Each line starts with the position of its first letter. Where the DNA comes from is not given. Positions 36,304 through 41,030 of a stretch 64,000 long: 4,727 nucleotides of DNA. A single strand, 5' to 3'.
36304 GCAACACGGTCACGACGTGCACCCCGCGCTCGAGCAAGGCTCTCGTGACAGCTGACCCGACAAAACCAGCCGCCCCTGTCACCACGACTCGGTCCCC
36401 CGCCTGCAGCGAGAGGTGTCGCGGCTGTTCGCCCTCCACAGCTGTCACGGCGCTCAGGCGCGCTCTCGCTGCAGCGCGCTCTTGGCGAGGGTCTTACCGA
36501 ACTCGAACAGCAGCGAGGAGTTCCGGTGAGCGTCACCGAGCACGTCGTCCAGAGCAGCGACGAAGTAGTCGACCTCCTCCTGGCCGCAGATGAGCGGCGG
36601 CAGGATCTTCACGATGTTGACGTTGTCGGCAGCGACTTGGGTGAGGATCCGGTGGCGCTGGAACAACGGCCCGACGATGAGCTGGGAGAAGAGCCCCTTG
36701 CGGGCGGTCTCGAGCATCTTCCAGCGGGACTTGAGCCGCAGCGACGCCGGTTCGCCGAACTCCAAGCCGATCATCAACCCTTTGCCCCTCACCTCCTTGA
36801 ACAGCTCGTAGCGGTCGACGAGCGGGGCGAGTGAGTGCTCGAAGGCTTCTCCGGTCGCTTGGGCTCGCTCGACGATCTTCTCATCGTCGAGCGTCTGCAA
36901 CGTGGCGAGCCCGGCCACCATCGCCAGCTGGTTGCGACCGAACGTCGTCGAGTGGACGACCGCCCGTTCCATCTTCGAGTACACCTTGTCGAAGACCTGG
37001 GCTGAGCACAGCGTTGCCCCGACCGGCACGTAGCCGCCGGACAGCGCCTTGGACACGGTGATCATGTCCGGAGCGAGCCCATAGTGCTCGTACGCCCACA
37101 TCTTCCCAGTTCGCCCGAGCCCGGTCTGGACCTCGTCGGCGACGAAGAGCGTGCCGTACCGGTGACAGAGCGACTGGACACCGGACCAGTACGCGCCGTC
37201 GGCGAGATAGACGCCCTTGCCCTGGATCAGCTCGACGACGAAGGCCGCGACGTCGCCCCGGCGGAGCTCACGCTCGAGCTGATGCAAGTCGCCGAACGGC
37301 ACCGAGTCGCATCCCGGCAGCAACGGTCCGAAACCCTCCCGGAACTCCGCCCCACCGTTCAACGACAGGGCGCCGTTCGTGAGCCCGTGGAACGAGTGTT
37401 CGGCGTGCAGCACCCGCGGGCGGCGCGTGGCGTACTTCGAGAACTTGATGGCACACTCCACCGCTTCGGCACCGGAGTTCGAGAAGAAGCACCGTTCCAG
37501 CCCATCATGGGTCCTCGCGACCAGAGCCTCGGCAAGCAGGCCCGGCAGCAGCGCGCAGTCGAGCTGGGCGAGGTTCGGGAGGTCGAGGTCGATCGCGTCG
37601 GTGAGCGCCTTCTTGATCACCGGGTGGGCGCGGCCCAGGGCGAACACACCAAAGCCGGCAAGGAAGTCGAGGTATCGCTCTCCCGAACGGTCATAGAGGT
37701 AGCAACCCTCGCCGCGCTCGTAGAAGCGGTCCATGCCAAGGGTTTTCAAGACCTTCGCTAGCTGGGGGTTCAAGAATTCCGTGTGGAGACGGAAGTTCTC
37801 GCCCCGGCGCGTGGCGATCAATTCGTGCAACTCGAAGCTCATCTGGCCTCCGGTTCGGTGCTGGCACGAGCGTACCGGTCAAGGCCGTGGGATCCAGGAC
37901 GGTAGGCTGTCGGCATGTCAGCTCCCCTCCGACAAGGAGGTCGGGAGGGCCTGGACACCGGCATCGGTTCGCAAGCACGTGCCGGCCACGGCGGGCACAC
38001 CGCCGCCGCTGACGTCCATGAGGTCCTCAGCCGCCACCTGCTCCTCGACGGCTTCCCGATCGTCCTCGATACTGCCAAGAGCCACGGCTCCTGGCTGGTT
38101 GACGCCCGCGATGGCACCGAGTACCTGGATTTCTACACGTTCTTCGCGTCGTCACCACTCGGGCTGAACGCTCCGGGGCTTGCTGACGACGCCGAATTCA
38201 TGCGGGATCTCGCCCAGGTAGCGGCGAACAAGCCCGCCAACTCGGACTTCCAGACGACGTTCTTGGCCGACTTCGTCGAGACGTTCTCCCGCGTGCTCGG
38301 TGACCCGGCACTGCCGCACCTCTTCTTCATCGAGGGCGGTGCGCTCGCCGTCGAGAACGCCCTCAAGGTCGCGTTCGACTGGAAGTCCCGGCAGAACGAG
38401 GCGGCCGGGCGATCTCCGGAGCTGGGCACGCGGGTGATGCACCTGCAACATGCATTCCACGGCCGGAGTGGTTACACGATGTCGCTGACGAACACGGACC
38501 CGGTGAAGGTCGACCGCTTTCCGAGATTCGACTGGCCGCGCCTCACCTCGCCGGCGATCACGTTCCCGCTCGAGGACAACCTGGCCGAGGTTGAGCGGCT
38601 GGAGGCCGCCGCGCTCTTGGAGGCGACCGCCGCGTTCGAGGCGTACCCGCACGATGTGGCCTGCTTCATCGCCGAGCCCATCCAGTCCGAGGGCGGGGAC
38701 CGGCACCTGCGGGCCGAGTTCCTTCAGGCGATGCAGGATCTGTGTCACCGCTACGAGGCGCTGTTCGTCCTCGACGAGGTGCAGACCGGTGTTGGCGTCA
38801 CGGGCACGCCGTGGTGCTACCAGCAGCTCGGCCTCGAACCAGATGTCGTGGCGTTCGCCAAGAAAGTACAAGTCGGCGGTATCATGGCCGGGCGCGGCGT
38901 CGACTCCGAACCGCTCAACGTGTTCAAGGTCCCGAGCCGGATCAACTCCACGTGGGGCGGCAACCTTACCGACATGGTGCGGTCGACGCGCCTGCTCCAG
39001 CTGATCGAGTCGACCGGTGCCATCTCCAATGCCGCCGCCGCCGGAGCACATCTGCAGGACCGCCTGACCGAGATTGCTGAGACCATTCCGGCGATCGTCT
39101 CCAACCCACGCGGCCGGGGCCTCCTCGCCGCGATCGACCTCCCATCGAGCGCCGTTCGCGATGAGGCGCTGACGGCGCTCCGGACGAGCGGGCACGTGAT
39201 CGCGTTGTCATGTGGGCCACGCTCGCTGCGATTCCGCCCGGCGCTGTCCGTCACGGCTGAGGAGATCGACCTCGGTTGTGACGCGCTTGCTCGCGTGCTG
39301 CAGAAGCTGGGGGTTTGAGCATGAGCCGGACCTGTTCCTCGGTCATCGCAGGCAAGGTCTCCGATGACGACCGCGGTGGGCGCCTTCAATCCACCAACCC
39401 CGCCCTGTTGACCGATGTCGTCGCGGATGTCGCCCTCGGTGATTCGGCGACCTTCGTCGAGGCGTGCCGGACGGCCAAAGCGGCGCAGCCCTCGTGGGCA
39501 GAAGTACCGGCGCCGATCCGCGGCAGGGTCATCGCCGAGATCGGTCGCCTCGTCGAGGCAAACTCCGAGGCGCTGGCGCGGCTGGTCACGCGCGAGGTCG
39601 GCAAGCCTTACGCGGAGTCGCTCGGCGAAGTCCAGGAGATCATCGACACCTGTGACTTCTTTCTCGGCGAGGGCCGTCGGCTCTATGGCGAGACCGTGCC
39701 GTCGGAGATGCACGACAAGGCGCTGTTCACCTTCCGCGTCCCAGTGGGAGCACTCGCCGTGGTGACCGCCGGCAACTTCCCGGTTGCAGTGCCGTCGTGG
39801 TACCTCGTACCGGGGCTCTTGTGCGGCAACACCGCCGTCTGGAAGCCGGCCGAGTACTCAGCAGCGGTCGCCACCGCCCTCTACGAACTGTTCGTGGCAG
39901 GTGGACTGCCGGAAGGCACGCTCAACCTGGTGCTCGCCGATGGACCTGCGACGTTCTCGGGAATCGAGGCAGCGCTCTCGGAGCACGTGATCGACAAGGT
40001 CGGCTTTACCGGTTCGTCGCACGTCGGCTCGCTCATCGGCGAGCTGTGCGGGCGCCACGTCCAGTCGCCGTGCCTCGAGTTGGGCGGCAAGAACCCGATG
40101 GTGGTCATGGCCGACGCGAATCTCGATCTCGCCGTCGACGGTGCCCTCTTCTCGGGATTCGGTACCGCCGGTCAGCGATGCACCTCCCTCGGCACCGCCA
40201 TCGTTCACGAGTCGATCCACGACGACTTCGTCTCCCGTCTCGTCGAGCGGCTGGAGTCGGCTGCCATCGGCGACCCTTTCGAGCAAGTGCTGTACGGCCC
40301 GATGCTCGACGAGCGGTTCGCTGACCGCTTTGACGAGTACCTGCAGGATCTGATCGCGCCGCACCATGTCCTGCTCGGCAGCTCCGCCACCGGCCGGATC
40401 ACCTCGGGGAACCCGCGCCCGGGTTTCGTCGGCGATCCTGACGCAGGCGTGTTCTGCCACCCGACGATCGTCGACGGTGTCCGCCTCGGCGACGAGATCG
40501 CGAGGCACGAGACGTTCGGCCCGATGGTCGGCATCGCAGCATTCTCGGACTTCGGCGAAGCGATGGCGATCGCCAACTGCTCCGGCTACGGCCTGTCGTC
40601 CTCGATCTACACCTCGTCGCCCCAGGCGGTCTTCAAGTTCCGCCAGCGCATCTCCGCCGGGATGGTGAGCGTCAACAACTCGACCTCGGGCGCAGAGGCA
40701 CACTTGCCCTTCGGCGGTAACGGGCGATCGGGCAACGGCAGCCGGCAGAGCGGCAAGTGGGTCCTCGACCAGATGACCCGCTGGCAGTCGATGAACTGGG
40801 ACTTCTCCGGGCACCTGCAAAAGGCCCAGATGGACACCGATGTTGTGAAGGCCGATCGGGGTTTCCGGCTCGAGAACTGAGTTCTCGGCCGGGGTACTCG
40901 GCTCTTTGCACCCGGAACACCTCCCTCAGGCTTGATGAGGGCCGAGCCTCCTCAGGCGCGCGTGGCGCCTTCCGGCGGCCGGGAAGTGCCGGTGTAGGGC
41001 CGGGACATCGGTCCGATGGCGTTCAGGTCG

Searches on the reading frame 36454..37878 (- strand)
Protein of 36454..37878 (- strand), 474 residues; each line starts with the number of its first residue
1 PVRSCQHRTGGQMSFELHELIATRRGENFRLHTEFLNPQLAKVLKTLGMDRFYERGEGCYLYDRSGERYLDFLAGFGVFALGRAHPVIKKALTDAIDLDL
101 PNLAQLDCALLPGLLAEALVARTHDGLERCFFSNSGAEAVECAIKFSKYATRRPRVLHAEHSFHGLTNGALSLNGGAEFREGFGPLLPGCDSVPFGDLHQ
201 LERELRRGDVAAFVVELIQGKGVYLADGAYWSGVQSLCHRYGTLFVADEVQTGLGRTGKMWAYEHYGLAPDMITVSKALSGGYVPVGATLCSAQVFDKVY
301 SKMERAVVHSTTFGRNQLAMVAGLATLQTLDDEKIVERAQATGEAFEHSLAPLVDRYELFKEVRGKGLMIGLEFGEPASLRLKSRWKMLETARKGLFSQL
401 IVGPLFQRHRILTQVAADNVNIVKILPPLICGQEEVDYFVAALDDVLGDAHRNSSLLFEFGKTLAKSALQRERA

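Call 14: search_protein_families(library=pfam, proteins=[window:36454-37878:-], max_evalue=0.001)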
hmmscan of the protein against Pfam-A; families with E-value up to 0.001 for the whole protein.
window:36454-37878:- (474 aa): 1 family
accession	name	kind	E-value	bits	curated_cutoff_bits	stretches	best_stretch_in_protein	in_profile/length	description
PF00202.27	Aminotran_3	-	4.1e-85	286.3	30.5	1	51-447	11-403/403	Aminotransferase class-III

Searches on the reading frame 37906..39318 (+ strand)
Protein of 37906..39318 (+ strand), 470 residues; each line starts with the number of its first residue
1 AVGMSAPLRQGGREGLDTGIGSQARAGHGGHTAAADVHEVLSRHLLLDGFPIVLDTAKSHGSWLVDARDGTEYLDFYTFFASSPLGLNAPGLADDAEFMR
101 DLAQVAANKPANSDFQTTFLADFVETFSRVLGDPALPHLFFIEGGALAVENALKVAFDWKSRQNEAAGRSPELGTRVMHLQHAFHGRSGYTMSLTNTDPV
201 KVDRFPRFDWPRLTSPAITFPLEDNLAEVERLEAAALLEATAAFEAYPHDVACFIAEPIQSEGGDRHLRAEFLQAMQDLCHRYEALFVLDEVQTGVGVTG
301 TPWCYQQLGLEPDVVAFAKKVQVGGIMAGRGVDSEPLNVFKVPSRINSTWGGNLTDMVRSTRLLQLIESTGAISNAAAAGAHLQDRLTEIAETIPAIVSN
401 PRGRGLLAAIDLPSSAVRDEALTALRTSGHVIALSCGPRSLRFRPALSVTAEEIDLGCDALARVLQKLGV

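Call 26: search_protein_families(library=pfam, proteins=[window:37906-39318:+], max_evalue=0.0001)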
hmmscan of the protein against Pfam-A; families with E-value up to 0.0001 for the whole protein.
window:37906-39318:+ (470 aa): 1 family
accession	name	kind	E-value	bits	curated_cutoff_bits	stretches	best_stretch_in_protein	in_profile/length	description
PF00202.27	Aminotran_3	-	2e-76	257.7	30.5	1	52-465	9-403/403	Aminotransferase class-III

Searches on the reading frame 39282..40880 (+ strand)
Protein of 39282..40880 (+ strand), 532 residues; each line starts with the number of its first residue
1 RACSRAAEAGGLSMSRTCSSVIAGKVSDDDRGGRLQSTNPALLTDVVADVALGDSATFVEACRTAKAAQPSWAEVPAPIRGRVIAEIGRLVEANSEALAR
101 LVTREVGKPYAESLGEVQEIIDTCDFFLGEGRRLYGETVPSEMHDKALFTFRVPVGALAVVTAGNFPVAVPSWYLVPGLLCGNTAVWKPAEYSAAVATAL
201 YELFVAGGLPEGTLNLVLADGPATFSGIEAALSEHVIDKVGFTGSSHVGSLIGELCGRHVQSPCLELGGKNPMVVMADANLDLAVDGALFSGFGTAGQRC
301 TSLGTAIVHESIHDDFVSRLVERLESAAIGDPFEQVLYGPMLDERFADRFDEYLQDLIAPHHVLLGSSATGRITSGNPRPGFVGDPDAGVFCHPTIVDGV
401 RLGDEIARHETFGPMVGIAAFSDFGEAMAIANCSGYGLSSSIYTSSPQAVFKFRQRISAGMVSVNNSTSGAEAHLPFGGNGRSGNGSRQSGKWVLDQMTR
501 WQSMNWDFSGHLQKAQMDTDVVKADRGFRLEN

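Call 26: search_protein_families(library=pfam, proteins=[window:39282-40880:+], max_evalue=0.0001)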
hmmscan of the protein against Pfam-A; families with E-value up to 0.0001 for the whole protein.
window:39282-40880:+ (532 aa): 1 family
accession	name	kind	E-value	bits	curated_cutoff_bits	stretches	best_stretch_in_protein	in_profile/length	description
PF00171.27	Aldedh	-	2e-125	419.4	23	1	33-503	7-460/461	Aldehyde dehydrogenase family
